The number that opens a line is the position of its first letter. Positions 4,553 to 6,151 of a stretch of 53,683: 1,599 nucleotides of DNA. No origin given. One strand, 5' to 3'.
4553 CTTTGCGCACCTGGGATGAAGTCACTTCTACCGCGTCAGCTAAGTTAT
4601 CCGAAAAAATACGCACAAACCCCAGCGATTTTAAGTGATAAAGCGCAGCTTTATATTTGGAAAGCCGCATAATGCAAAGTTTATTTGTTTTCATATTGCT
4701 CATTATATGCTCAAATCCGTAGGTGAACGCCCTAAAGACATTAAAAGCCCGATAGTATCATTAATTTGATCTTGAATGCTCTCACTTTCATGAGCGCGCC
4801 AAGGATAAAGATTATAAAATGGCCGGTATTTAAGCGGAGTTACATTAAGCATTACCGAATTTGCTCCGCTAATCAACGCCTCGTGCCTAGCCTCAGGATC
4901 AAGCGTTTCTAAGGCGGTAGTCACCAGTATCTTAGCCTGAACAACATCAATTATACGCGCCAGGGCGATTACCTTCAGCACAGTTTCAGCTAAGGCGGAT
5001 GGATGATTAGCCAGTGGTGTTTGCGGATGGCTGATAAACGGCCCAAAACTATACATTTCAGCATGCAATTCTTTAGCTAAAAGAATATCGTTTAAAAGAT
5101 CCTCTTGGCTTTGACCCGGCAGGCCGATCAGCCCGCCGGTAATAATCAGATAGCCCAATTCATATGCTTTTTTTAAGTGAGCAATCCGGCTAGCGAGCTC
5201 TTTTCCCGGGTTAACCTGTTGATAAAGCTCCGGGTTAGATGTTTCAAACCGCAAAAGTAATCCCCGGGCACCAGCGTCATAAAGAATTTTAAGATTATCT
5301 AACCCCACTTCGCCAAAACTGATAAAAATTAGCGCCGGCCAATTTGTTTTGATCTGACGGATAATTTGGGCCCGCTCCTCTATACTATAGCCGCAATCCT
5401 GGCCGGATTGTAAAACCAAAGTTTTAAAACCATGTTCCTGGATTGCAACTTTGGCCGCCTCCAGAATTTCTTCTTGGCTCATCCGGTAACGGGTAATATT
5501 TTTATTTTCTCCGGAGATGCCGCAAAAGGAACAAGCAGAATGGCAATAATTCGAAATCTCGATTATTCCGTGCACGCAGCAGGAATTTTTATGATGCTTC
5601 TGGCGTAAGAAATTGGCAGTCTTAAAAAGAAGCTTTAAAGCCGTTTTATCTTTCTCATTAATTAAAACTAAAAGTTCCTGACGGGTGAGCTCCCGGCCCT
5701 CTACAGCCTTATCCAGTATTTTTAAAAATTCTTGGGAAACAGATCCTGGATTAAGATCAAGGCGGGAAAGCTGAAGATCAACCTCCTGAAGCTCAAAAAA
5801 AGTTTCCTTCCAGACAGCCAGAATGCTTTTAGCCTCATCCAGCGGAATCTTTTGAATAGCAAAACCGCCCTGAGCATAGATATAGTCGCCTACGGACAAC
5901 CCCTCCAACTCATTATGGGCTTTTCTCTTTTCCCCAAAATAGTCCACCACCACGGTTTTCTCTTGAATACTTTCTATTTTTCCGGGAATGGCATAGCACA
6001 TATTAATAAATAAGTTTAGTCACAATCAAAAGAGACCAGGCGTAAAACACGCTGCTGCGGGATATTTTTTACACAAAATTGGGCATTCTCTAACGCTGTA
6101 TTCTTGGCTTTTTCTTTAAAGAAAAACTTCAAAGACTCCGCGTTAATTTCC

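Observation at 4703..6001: HypC ([NiFe] maturation chaperone) domain fused to a HydE/BioB-like radical SAM enzyme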

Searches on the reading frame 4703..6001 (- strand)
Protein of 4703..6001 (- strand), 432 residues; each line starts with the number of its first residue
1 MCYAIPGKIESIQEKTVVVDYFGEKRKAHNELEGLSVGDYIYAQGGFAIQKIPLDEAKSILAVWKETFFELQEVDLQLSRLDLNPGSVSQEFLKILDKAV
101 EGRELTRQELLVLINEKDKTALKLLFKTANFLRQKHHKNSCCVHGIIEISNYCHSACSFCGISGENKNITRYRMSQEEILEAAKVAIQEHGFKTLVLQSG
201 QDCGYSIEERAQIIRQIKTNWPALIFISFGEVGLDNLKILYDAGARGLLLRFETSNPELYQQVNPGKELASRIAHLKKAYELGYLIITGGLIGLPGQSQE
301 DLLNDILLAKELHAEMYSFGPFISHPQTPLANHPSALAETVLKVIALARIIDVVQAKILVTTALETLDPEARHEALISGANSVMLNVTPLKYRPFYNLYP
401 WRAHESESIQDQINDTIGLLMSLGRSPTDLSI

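Call 3: search_protein_families(library=pfam, proteins=[window:4703-6001:-], max_evalue=0.01)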
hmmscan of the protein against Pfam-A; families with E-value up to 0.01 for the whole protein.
window:4703-6001:- (432 aa): 2 families
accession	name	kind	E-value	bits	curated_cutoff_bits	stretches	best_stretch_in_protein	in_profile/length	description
PF04055.27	Radical_SAM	-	1.7e-17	64.5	29.5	1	147-306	1-163/166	Radical SAM superfamily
PF01455.23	HupF_HypC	-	2.6e-14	53.6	28.5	1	1-64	1-65/65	HupF/HypC family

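Call 4: search_protein_families(library=ncbifam, proteins=[window:4703-6001:-], max_evalue=0.01)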
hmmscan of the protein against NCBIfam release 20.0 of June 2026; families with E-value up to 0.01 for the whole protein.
window:4703-6001:- (432 aa): 34 families (the best 25 are shown)
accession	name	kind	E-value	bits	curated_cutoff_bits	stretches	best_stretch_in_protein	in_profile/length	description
TIGR03956.1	rSAM_HydE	equivalog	6.7e-72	242.6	254.6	1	96-403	2-309/340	[FeFe] hydrogenase H-cluster radical SAM maturase HydE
TIGR03910.1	pyrrolys_PylB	equivalog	8.8e-40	136.6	348.2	1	92-384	5-297/347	methylornithine synthase PylB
TIGR00433.2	bioB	equivalog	6.2e-27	94.6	225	1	104-385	2-283/307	biotin synthase BioB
TIGR03957.1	rSAM_HmdB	equivalog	3.9e-25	88.7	320.9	1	107-384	3-279/317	5,10-methenyltetrahydromethanopterin hydrogenase cofactor biosynthesis protein HmdB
TIGR03955.1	rSAM_HydG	equivalog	3.9e-18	65.1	312.15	1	93-294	35-245/470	[FeFe] hydrogenase H-cluster radical SAM maturase HydG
TIGR03699.1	menaquin_MqnC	equivalog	1.2e-16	60.4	428.1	1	104-251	2-148/342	cyclic dehypoxanthinyl futalosine synthase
TIGR02351.2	thiH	equivalog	2.5e-16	59.7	380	1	96-317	26-248/364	2-iminoacetate synthase ThiH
TIGR03700.1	mena_SCO4494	equivalog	7.1e-15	54.8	434.55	1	95-241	1-145/351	aminofutalosine synthase MqnE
NF004911.0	PRK06267.1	equivalog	1.5e-14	53.9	305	1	126-382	10-261/351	hypothetical protein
NF006687.0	PRK09234.1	equivalog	9.4e-14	50.5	1018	1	82-229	468-616/849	bifunctional FO biosynthesis protein CofGH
NF006276.0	PRK08444.1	equivalog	3.5e-13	49.3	560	1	95-237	3-142/353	aminofutalosine synthase MqnE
TIGR03551.1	F420_cofH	equivalog_domain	3.9e-13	49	374.1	1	106-229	2-124/345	5-amino-6-(D-ribitylamino)uracil--L-tyrosine 4-hydroxyphenyl transferase CofH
NF005609.0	PRK07360.1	equivalog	4.1e-13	48.8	426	1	90-226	6-144/374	7,8-didemethyl-8-hydroxy-5-deazariboflavin synthase subunit CofH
TIGR00423.1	TIGR00423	subfamily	3.6e-12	46.2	260.25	1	147-229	9-90/310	CofH family radical SAM protein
TIGR00074.1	hypC_hupF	subfamily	6.2e-11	42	48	1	1-75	1-76/80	HypC/HybG/HupF family hydrogenase formation chaperone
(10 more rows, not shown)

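Call 9: find_homologous_proteins(query=window:4703-6001:-, max_evalue=1e-10)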
Query window:4703-6001:- (432 aa): 3092 proteins with E <= 1e-10 among 8000 candidates; the best 120 are listed.
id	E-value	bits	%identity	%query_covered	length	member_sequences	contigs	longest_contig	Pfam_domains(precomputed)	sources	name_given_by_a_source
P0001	1.1e-285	965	100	100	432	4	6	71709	PF04055.28,PF01455.24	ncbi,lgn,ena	-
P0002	4.1e-245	831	84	100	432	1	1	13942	PF04055.28,PF01455.24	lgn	-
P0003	1.2e-239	813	84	100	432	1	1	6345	PF04055.28,PF01455.24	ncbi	ncbi:MAG: radical SAM protein [Candidatus Omnitrophota bacterium]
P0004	1.9e-239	812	84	100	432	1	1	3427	PF04055.28,PF01455.24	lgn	-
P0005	6.8e-234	794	82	100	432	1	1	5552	PF04055.28,PF01455.24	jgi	-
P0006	6.8e-233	791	81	100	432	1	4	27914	PF04055.28,PF01455.24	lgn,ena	-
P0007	8.0e-233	791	82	100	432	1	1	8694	PF04055.28,PF01455.24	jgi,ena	-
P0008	1.4e-231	787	81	100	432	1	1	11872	PF04055.28,PF01455.24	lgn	-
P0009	1.4e-231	787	81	100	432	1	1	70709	PF04055.28,PF01455.24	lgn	-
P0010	2.1e-230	783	81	100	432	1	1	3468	PF04055.28,PF01455.24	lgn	-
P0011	4.3e-230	782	80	100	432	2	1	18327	PF04055.28,PF01455.24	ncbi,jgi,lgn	-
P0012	6.1e-230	781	81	100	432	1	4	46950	PF04055.28,PF01455.24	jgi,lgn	-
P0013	1.2e-229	780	81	100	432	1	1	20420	PF04055.28,PF01455.24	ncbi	ncbi:MAG: radical SAM protein [Candidatus Omnitrophota bacterium]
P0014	2.1e-229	779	80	100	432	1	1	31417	PF04055.28,PF01455.24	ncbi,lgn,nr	ncbi:MAG: HypC/HybG/HupF family hydrogenase formation chaperone [Candidatus Omnitrophota bacterium]|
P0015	4.8e-229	778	80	100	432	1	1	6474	PF04055.28,PF01455.24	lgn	-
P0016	1.6e-228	776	79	100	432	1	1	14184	PF04055.28,PF01455.24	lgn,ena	-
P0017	1.2e-227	774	78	100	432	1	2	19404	PF04055.28,PF01455.24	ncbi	-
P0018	1.3e-227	773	80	100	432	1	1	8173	PF04055.28,PF01455.24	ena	-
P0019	6.3e-227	771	80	100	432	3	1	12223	PF04055.28,PF01455.24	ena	-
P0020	2.8e-226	769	78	100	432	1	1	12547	PF04055.28,PF01455.24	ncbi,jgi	jgi:biotin synthase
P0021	2.9e-226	769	80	100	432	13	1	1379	PF04055.28,PF01455.24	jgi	jgi:biotin synthase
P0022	9.7e-225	764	79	100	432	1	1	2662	PF04055.28,PF01455.24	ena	-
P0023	1.7e-224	763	80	100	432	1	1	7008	PF04055.28,PF01455.24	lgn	-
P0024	2.1e-224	763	80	100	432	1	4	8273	PF04055.28,PF01455.24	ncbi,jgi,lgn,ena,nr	ncbi:MAG: [FeFe] hydrogenase H-cluster radical SAM maturase HydE [Candidatus Omnitrophica bacterium 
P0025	4.6e-224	762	80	100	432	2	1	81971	PF04055.28,PF01455.24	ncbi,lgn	-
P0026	2.4e-223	759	79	100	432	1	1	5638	PF04055.28,PF01455.24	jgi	jgi:biotin synthase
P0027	1.3e-221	754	78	100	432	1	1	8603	PF04055.28,PF01455.24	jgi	-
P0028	2.2e-220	750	78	100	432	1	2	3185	PF04055.28,PF01455.24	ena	-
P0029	3.3e-194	663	69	100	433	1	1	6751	PF04055.28,PF01455.24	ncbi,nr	ncbi:[FeFe] hydrogenase H-cluster radical SAM maturase HydE [bacterium]|nr:MAG: [FeFe] hydrogenase H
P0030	4.4e-194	663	68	100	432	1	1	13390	PF04055.28,PF01455.24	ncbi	ncbi:MAG: [FeFe] hydrogenase H-cluster radical SAM maturase HydE [Candidatus Omnitrophota bacterium]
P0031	1.5e-193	661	67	100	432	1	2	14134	PF04055.28,PF01455.24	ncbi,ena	-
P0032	6.8e-193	659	66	100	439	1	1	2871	PF04055.28,PF01455.24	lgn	-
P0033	2.7e-192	657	67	100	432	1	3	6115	PF04055.28,PF01455.24,PF06968.19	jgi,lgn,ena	-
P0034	1.3e-191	655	68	100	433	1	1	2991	PF04055.28,PF01455.24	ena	-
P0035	2.2e-191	654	67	100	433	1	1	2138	PF04055.28,PF01455.24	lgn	-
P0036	3.4e-191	654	66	100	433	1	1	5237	PF04055.28,PF01455.24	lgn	-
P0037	1.2e-190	652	66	100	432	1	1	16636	PF04055.28,PF01455.24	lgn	-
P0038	1.4e-190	652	66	100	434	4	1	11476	PF04055.28,PF01455.24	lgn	-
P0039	1.7e-190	651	67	100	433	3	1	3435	PF04055.28,PF01455.24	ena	-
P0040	2.8e-190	651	67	100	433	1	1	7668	PF04055.28,PF01455.24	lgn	-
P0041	3.0e-190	650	66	100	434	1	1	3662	PF04055.28,PF01455.24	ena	-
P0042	3.9e-190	650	67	100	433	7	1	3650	PF04055.28,PF01455.24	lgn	-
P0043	5.4e-190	650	67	100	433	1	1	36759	PF04055.28,PF01455.24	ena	-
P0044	7.7e-190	649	66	100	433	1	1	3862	PF04055.28,PF01455.24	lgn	-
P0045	1.6e-189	648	66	100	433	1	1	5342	PF04055.28,PF01455.24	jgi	-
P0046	3.4e-189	647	65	100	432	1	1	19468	PF04055.28,PF01455.24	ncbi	-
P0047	5.9e-189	646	67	100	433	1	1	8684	PF04055.28,PF01455.24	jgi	-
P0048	1.1e-188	645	67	100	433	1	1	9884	PF04055.28,PF01455.24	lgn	-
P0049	1.1e-188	645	67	100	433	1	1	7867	PF04055.28,PF01455.24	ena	-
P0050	2.2e-188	644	66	100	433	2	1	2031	PF04055.28,PF01455.24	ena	-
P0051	2.7e-188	644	66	100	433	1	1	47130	PF04055.28,PF01455.24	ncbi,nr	ncbi:MAG: HypC/HybG/HupF family hydrogenase formation chaperone [Candidatus Omnitrophica bacterium]|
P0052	3.5e-188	644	65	100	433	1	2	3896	PF04055.28,PF01455.24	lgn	-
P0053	4.0e-188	643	66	100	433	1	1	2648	PF04055.28,PF01455.24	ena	-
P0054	4.7e-188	643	67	100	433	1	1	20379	PF04055.28,PF01455.24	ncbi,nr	ncbi:MAG: HypC/HybG/HupF family hydrogenase formation chaperone [Candidatus Omnitrophica bacterium]|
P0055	8.2e-188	642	66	100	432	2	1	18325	PF04055.28,PF01455.24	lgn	-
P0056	9.4e-188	642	66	100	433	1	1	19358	PF04055.28,PF01455.24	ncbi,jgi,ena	ncbi:MAG: [FeFe] hydrogenase H-cluster radical SAM maturase HydE [Candidatus Omnitrophota bacterium]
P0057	2.2e-187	641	66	100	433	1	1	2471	PF04055.28,PF01455.24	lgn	-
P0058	2.6e-187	641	66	100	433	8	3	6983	PF04055.28,PF01455.24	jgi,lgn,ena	-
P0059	3.5e-187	640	66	100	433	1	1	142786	PF04055.28,PF01455.24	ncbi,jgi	jgi:biotin synthase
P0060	3.8e-187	640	65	100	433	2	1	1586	PF04055.28,PF01455.24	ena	-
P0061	3.8e-187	640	66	100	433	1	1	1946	PF04055.28,PF01455.24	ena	-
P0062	3.9e-187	640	67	100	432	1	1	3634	PF04055.28,PF01455.24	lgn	-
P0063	4.2e-187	640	66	100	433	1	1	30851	PF04055.28,PF01455.24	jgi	-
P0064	6.2e-187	640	66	100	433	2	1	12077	PF04055.28,PF01455.24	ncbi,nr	ncbi:MAG: HypC/HybG/HupF family hydrogenase formation chaperone [Candidatus Omnitrophica bacterium]|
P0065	7.4e-187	639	66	100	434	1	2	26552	PF04055.28,PF01455.24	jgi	jgi:biotin synthase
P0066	7.6e-187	639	66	100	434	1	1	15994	PF04055.28,PF01455.24,PF06968.19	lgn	-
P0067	7.7e-187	639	66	100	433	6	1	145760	PF04055.28,PF01455.24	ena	-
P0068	8.0e-187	639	65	100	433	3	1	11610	PF04055.28,PF01455.24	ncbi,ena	-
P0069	8.4e-187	639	64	100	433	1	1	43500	PF04055.28,PF01455.24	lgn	-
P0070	1.3e-186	638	66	100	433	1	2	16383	PF04055.28,PF01455.24,PF06968.19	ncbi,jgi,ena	-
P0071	1.7e-186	638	66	100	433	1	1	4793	PF04055.28,PF01455.24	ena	-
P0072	1.7e-186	638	66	100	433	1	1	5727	PF04055.28,PF01455.24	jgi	-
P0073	2.1e-186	638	66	100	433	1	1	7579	PF04055.28,PF01455.24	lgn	-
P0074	2.8e-186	637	65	100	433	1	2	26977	PF04055.28,PF01455.24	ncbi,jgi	-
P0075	3.1e-186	637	65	100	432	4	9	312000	PF04055.28,PF01455.24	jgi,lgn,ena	jgi:biotin synthase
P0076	4.2e-186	637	65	100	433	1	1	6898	PF04055.28,PF01455.24,PF06968.19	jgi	-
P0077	4.2e-186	637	66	100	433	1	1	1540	PF04055.28,PF01455.24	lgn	-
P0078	4.5e-186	637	67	100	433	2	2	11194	PF04055.28,PF01455.24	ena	-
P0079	5.6e-186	636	66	100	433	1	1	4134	PF04055.28,PF01455.24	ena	-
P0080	1.0e-185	636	66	100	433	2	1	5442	PF04055.28,PF01455.24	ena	-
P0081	1.3e-185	635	65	100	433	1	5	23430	PF04055.28,PF01455.24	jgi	-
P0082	1.5e-185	635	64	100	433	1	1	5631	PF04055.28,PF01455.24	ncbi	-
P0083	2.1e-185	634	66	100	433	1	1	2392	PF04055.28,PF01455.24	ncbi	-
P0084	2.4e-185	634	66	100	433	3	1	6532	PF04055.28,PF01455.24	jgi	-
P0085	3.2e-185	634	65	100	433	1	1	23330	PF04055.28,PF01455.24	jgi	-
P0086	4.3e-185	633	65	100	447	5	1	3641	PF04055.28,PF01455.24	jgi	jgi:biotin synthase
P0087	4.6e-185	633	65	100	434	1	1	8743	PF04055.28,PF01455.24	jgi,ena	-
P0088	1.1e-184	632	67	100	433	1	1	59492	PF04055.28,PF01455.24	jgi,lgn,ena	-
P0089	1.1e-184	632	65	100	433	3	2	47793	PF04055.28,PF01455.24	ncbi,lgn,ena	-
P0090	2.3e-184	631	65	100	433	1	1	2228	PF04055.28,PF01455.24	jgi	jgi:biotin synthase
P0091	2.3e-184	631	65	100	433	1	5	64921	PF04055.28,PF01455.24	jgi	-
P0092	8.5e-184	629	64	100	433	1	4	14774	PF04055.28,PF01455.24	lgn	-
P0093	1.5e-183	628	65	100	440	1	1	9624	PF04055.28,PF01455.24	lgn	-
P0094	1.6e-183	628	64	100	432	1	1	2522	PF04055.28,PF01455.24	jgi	-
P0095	3.6e-183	627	64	100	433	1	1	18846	PF04055.28,PF01455.24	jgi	-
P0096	3.9e-183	627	64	100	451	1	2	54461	PF04055.28,PF01455.24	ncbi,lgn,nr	ncbi:MAG: radical SAM protein [Candidatus Omnitrophica bacterium]|nr:radical SAM protein [Candidatus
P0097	7.1e-183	626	66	100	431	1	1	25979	PF04055.28,PF01455.24,PF06968.19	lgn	-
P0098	1.9e-182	625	66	100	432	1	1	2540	PF04055.28,PF01455.24,PF06968.19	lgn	-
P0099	2.2e-182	624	64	100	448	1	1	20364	PF04055.28,PF01455.24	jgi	-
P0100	2.8e-182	624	65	100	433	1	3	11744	PF04055.28,PF01455.24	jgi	-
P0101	4.1e-182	624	65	100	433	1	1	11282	PF04055.28,PF01455.24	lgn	-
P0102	6.8e-182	623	66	100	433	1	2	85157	PF04055.28,PF01455.24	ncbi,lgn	-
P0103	1.0e-181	622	64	100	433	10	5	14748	PF04055.28,PF01455.24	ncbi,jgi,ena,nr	ncbi:MAG: hypothetical protein A2351_04825 [Omnitrophica bacterium RIFOXYB12_FULL_50_7]|nr:MAG: hypo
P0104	6.1e-181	620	64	100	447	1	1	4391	PF04055.28,PF01455.24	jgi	-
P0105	7.2e-181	620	63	100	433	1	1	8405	PF04055.28,PF01455.24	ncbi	-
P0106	8.2e-181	619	62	100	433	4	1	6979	PF04055.28,PF01455.24,PF06968.19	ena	-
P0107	9.3e-181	619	63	100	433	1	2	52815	PF04055.28,PF01455.24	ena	-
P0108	2.1e-180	618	64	100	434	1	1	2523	PF04055.28,PF01455.24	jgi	jgi:biotin synthase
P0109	3.1e-180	617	64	100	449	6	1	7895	PF04055.28,PF01455.24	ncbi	-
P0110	3.8e-180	617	64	100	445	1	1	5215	PF04055.28,PF01455.24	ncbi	-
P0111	4.0e-180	617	63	100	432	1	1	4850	PF04055.28,PF01455.24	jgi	-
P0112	1.1e-179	616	61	100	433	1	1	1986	PF04055.28,PF01455.24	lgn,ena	-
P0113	1.1e-179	616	61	100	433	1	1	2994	PF04055.28,PF01455.24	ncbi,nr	ncbi:HypC/HybG/HupF family hydrogenase formation chaperone [bacterium]|nr:HypC/HybG/HupF family hydr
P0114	2.3e-179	615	63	100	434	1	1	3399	PF04055.28,PF01455.24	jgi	jgi:biotin synthase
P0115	1.9e-178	612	62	100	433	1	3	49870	PF04055.28,PF01455.24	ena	-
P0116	6.5e-178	610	63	100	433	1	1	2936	PF04055.28,PF01455.24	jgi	jgi:biotin synthase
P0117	6.6e-178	610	62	100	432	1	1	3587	PF04055.28,PF01455.24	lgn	-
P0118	6.7e-178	610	63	100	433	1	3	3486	PF04055.28,PF01455.24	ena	-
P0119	1.6e-176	605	62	100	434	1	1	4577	PF04055.28,PF01455.24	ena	-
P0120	2.8e-176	604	61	100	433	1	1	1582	PF04055.28,PF01455.24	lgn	-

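Call 12: find_encoding_contigs(protein=P0075, flank=10000, max_places=3)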
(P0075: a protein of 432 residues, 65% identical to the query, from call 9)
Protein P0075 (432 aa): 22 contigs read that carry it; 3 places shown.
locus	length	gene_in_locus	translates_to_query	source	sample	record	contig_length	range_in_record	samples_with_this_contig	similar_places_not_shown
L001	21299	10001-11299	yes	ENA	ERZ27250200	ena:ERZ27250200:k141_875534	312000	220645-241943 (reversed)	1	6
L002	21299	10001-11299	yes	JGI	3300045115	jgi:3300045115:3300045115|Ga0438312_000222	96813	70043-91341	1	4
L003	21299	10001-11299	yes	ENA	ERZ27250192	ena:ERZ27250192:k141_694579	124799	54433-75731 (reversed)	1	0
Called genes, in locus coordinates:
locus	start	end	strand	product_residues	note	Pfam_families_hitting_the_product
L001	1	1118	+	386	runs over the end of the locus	PF00155:Aminotran_1_2, PF01276:OKR_DC_1 (faint), PF01041:DegT_DnrJ_EryC1 (weak)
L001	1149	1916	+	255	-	PF01590:GAF, PF13185:GAF_2, PF13492:GAF_3, PF03861:ANTAR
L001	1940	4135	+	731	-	PF12437:GSIII_N, PF00120:Gln-synt_C, PF18318:Gln-synt_C-ter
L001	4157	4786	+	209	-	PF01618:MotA_ExbB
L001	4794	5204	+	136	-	PF02472:ExbD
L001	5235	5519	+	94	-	-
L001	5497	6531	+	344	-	PF12838:Fer4_7 (faint), PF13187:Fer4_9 (faint), PF12797:Fer4_2 (faint), PF13237:Fer4_10, PF17179:Fer4_22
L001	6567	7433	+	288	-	PF00970:FAD_binding_6, PF00175:NAD_binding_1, PF10418:DHODB_Fe-S_bind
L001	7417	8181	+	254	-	PF01058:Oxidored_q6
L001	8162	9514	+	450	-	PF00374:NiFeSe_Hases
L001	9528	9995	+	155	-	PF01750:HycI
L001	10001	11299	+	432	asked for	PF01455:HupF_HypC, PF04055:Radical_SAM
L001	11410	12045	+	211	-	PF06971:Put_DNA-bind_N, PF02629:CoA_binding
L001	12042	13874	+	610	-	PF17201:Cache_3-Cache_2, PF17202:sCache_3_3, PF00672:HAMP (weak), PF00512:HisKA (weak), PF02518:HATPase_c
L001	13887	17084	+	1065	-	PF01512:Complex1_51K, PF10531:SLBB (weak), PF10589:NADH_4Fe-4S, PF14691:Fer4_20, PF00070:Pyr_redox (weak), PF01266:DAO, PF07992:Pyr_redox_2, PF13450:NAD_binding_8, +7 more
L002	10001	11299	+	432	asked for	PF01455:HupF_HypC, PF04055:Radical_SAM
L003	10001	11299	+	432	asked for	PF01455:HupF_HypC, PF04055:Radical_SAM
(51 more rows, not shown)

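Call 13: find_encoding_contigs(protein=P0067, flank=10000, max_places=2)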
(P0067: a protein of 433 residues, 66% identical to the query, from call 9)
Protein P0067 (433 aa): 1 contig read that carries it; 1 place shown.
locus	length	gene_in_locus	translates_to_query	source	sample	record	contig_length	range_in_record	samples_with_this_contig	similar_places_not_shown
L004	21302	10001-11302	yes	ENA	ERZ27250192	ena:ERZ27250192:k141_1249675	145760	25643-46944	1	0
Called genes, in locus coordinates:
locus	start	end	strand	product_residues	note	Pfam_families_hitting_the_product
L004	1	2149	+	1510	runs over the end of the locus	PF00310:GATase_2, PF04898:Glu_syn_central, PF01645:Glu_synthase, PF01493:GXGXG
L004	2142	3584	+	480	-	PF14691:Fer4_20, PF00070:Pyr_redox (faint), PF01946:Thi4 (faint), PF03486:HI0933_like (faint), PF07992:Pyr_redox_2, PF13450:NAD_binding_8, PF13738:Pyr_redox_3 (faint)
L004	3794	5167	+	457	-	PF02040:ArsB, PF03600:CitMHS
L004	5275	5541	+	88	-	-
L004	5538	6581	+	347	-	PF12838:Fer4_7 (faint), PF13237:Fer4_10 (weak), PF12797:Fer4_2 (faint), PF17179:Fer4_22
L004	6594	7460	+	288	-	PF00970:FAD_binding_6, PF00175:NAD_binding_1, PF10418:DHODB_Fe-S_bind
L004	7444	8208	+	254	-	PF01058:Oxidored_q6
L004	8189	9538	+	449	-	PF00374:NiFeSe_Hases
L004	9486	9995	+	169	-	PF01750:HycI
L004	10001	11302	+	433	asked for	PF01455:HupF_HypC, PF04055:Radical_SAM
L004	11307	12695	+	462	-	PF04055:Radical_SAM, PF06968:BATS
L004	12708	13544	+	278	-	PF00175:NAD_binding_1 (faint), PF10418:DHODB_Fe-S_bind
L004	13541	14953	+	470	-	PF14691:Fer4_20, PF00070:Pyr_redox (faint), PF01494:FAD_binding_3 (weak), PF07992:Pyr_redox_2, PF13450:NAD_binding_8, PF13738:Pyr_redox_3 (faint)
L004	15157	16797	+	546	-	PF01645:Glu_synthase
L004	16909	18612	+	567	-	-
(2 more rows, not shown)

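Call 21: search_protein_representatives(protein=window:4703-6001:-)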
Query: 432 residues. Proteins with E-value up to 0.001 (for the whole library): 3023; up to 1e-10: 1332; up to 1e-30: 406. The best 150 are listed.
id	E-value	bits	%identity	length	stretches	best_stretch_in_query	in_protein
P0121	1.7e-158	544.2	56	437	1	1-431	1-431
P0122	1.2e-144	498.5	41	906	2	1-431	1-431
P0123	1.7e-129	448.6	51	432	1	1-432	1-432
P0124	6.4e-115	400.6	46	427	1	1-431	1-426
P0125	1.4e-114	399.5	51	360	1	1-348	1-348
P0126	9.8e-113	393.4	47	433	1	1-432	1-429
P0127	1.3e-112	393.0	47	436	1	1-430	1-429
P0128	2.1e-108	379.2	49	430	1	1-432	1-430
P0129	1.0e-95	337.4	36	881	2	1-404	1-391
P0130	2.8e-93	329.4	41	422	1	12-432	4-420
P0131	4.8e-93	328.6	40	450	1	1-430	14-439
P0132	5.5e-88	311.9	44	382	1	14-375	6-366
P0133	2.2e-85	303.3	56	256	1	1-255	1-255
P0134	3.4e-84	299.5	48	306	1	128-432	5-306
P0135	1.1e-82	294.4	42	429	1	1-425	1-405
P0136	4.4e-78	279.3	41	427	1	1-403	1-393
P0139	1.4e-75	271.1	39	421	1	1-408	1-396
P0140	2.3e-74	267.0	42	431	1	2-411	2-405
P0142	4.2e-69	249.7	33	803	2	107-406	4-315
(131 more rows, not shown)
